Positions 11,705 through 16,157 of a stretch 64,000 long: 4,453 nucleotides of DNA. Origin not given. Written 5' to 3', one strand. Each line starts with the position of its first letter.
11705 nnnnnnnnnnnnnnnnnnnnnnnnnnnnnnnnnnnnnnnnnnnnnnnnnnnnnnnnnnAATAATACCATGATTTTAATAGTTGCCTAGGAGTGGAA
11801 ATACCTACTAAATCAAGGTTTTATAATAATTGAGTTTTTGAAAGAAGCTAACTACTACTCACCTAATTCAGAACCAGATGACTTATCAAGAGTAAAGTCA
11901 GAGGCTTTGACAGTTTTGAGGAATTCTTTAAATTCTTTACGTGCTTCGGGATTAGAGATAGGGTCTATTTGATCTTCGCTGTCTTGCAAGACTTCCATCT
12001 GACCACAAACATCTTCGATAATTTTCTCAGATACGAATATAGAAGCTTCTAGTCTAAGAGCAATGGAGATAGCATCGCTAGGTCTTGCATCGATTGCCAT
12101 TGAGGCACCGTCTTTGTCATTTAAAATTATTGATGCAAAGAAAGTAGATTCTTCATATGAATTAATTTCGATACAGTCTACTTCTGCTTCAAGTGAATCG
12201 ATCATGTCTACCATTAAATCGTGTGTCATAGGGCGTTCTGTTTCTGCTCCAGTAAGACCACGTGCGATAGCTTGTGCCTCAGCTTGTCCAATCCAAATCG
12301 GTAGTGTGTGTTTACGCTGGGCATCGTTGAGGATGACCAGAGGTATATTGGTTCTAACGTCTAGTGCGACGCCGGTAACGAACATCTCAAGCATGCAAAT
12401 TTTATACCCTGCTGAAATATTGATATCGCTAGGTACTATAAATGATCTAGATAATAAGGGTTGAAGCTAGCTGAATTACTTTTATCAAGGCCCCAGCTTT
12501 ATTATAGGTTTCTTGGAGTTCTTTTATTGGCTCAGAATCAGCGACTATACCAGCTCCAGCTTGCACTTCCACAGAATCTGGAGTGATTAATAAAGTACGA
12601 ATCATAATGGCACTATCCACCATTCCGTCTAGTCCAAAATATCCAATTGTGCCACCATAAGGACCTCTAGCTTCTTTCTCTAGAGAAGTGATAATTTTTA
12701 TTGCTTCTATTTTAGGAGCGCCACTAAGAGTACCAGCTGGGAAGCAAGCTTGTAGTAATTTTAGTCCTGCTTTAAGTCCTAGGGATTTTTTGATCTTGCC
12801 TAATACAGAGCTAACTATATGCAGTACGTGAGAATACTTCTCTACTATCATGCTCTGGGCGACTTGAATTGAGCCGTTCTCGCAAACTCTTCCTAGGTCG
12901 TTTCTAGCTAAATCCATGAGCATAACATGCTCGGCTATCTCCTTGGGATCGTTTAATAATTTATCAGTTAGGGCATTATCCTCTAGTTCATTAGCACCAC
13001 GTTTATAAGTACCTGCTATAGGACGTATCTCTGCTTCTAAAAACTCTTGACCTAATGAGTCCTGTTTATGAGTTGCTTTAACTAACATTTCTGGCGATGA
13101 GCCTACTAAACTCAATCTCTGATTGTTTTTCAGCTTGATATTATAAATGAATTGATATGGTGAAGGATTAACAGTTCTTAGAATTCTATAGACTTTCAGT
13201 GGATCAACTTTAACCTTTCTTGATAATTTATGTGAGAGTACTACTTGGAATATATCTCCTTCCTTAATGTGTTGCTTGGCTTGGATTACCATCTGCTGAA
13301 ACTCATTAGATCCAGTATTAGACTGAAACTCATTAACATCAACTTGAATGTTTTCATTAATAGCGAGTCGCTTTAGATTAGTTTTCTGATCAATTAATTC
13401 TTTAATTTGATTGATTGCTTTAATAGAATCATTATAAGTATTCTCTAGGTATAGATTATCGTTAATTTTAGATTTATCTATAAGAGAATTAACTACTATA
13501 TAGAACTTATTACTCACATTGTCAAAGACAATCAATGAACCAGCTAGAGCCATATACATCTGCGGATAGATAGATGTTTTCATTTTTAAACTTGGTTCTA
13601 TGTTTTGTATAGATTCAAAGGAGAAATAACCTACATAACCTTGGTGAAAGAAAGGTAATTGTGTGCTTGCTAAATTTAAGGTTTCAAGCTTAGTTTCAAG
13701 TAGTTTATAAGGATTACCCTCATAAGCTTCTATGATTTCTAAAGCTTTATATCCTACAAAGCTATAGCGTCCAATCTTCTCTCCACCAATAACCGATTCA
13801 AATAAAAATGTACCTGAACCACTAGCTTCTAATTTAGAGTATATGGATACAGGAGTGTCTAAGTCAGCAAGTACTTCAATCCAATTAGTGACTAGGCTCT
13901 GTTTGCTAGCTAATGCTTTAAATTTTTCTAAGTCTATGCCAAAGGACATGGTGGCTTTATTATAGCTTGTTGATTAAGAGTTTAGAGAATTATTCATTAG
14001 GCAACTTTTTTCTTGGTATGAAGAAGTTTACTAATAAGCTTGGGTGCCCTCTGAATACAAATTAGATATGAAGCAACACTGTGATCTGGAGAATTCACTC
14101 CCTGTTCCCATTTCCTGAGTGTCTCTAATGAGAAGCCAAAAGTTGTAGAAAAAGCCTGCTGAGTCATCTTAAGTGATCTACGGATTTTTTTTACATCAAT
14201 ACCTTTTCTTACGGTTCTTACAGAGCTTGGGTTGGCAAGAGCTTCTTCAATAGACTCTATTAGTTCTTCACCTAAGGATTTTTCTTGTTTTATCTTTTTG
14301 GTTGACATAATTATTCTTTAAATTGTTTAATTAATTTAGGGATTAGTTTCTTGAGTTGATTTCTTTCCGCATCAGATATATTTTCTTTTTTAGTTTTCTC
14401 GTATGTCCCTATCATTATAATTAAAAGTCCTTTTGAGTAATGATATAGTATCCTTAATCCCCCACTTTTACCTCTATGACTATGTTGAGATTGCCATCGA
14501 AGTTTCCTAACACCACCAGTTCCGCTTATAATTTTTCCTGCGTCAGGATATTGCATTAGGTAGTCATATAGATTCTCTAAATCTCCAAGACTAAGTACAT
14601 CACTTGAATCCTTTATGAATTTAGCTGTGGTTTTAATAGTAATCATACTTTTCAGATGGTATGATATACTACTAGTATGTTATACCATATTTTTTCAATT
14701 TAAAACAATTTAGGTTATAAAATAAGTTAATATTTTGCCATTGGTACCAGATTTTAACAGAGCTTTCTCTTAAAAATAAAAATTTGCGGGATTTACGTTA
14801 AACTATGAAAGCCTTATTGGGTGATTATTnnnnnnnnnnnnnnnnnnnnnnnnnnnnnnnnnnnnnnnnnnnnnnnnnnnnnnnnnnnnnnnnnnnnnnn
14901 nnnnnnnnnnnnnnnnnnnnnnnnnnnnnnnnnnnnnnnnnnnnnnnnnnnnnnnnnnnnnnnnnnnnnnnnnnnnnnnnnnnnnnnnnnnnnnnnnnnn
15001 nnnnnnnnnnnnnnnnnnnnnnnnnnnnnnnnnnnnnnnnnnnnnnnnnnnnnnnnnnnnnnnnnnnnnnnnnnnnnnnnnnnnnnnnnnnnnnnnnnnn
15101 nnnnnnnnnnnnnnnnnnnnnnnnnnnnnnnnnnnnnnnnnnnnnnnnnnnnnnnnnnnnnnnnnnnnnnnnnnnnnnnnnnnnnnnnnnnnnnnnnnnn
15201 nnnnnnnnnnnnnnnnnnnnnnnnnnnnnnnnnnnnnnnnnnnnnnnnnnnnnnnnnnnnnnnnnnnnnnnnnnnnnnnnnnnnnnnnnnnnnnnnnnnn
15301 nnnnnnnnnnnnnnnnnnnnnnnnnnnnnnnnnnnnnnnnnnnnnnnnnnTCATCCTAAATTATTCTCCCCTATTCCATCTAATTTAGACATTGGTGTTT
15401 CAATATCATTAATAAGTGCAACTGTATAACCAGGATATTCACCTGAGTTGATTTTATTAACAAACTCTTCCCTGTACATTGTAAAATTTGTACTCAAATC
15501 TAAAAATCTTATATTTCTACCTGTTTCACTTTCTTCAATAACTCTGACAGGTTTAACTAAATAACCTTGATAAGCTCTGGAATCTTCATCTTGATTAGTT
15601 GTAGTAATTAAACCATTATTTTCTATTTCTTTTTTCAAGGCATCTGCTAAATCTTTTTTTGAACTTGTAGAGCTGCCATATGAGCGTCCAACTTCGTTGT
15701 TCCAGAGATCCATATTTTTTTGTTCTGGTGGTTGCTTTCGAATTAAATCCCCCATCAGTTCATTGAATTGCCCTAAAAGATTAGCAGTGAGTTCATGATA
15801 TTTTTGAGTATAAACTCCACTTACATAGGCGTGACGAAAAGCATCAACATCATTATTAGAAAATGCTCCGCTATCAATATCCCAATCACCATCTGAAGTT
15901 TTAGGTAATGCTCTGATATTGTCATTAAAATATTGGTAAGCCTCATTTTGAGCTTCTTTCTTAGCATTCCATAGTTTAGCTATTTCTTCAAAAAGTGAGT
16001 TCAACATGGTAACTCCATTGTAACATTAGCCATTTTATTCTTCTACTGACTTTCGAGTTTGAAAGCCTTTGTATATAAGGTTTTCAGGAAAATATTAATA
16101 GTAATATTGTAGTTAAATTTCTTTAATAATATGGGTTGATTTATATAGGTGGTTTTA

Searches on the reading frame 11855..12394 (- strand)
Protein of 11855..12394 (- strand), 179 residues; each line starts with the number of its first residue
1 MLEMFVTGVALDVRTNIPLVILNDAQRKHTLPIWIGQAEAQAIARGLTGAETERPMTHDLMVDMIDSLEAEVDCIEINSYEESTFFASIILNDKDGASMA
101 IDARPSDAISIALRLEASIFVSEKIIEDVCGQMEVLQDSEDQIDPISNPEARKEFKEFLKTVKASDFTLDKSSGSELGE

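Call 10: search_protein_families(library=pfam, proteins=[window:11855-12394:-], max_evalue=0.01)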
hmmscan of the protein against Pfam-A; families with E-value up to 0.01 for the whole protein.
window:11855-12394:- (179 aa): 1 family
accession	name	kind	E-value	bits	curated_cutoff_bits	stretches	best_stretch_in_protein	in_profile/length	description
PF02577.19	BFN_dom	-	4e-38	130.1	27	1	20-129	1-107/112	Bifunctional nuclease domain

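Call 13: find_encoding_contigs(protein=window:11855-12394:-, flank=8000, max_places=10)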
Protein window:11855-12394:- (179 aa): no gene with exactly this product is on record in the collection.

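Call 32: find_related_loci(query=window:11855-12394:-, collection=metagenome_contigs, flank=6000)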
Query window:11855-12394:- (179 aa) in metagenome_contigs; peptide patterns used: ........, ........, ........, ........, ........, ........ (x = any residue, [..] = any of these).
409 stretches matched a pattern; 33 encode a relative of the query (tblastn E <= 1e-3); 33 distinct loci.
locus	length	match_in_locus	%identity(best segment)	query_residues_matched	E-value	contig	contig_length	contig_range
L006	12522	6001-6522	93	1-174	4e-109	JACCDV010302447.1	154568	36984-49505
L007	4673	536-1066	79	1-177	5e-95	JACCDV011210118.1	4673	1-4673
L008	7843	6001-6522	79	1-174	5e-93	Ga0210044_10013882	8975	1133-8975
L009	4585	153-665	73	1-171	9e-85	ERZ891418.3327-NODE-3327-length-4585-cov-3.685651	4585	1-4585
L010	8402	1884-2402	71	1-173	1e-82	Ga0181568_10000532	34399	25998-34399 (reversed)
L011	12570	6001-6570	55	1-169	5e-63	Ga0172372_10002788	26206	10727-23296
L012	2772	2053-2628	57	1-169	6e-63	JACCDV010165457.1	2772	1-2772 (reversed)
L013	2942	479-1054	57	1-169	3e-62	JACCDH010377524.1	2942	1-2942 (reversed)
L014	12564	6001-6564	52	1-167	5e-59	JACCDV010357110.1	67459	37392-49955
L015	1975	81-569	50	1-169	6e-51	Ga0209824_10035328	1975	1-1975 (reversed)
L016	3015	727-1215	49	1-172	4e-50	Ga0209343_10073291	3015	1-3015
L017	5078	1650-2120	49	1-167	1e-47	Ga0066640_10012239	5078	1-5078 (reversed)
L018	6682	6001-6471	49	1-167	1e-47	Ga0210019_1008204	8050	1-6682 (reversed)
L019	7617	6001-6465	49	1-167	5e-41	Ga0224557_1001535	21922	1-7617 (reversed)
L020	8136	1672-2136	49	1-167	5e-41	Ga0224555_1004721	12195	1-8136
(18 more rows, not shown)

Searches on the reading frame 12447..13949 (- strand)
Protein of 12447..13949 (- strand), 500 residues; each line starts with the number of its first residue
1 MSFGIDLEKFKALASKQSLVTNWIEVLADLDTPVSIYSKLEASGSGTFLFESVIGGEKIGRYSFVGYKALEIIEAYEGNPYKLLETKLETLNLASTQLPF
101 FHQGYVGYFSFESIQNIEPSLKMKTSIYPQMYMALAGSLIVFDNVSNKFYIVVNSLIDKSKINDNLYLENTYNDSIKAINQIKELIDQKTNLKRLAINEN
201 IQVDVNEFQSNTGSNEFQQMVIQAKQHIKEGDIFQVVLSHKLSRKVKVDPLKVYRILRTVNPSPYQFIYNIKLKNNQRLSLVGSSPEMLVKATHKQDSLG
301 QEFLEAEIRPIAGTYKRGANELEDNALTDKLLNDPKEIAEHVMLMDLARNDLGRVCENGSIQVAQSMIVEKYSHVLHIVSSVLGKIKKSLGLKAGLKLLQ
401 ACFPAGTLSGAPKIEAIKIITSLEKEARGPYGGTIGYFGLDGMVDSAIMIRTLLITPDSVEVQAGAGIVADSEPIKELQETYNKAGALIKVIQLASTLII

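Call 49: search_protein_families(library=pfam, proteins=[window:12447-13949:-], max_evalue=0.001)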
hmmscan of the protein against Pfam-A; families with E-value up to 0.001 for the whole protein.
window:12447-13949:- (500 aa): 2 families
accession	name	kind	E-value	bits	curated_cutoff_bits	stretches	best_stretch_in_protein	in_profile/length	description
PF00425.24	Chorismate_bind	-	2.5e-79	266.9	27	1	215-484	3-257/257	chorismate binding enzyme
PF04715.19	Anth_synt_I_N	-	2.6e-21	76.8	23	1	29-151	1-140/140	Anthranilate synthase component I, N terminal region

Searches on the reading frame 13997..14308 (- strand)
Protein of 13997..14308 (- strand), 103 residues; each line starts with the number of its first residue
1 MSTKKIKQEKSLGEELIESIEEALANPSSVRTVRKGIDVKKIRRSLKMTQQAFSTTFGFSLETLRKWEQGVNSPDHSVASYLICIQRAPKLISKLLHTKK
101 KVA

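Call 54: search_protein_families(library=pfam, proteins=[window:13997-14308:-], max_evalue=0.001)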
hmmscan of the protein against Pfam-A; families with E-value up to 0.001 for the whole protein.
window:13997-14308:- (103 aa): 3 families
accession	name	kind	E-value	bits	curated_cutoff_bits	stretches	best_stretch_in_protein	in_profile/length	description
PF15731.11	MqsA_antitoxin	-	1.1e-06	29.3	30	1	29-94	63-129/131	Antitoxin component of bacterial toxin-antitoxin system, MqsA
PF01381.28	HTH_3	-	2.1e-05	24.9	23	1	39-75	1-37/55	Helix-turn-helix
PF12844.13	HTH_19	-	0.00082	19.7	30.2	0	38-75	3-40/64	Helix-turn-helix domain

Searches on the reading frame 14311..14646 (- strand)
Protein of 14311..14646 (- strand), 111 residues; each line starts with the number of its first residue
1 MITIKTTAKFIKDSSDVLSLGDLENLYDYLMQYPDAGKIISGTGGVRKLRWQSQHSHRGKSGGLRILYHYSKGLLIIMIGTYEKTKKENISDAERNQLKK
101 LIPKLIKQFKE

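Call 49: search_protein_families(library=pfam, proteins=[window:14311-14646:-], max_evalue=0.001)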
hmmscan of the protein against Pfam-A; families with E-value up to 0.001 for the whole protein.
window:14311-14646:- (111 aa): 1 family
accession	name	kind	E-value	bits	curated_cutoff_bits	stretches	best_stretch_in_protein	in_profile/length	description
PF06296.18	RelE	-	1.1e-06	29.3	27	1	44-105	41-100/120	RelE toxin of RelE / RelB toxin-antitoxin system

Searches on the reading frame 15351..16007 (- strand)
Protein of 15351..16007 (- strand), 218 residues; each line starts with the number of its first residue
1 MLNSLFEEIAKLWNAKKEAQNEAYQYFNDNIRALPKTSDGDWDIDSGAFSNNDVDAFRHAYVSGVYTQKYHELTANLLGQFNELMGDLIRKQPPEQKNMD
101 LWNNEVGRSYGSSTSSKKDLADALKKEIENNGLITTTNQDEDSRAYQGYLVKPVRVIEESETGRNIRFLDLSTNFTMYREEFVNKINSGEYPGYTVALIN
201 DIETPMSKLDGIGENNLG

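Call 49: search_protein_families(library=pfam, proteins=[window:15351-16007:-], max_evalue=0.001)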
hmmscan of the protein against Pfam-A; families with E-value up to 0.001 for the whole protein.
window:15351-16007:- (218 aa): 1 family
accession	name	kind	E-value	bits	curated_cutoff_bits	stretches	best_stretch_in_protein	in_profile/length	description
PF22322.1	DUF6973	-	1.2e-11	44.7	27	1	12-130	14-122/124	Domain of unknown function (DUF6973)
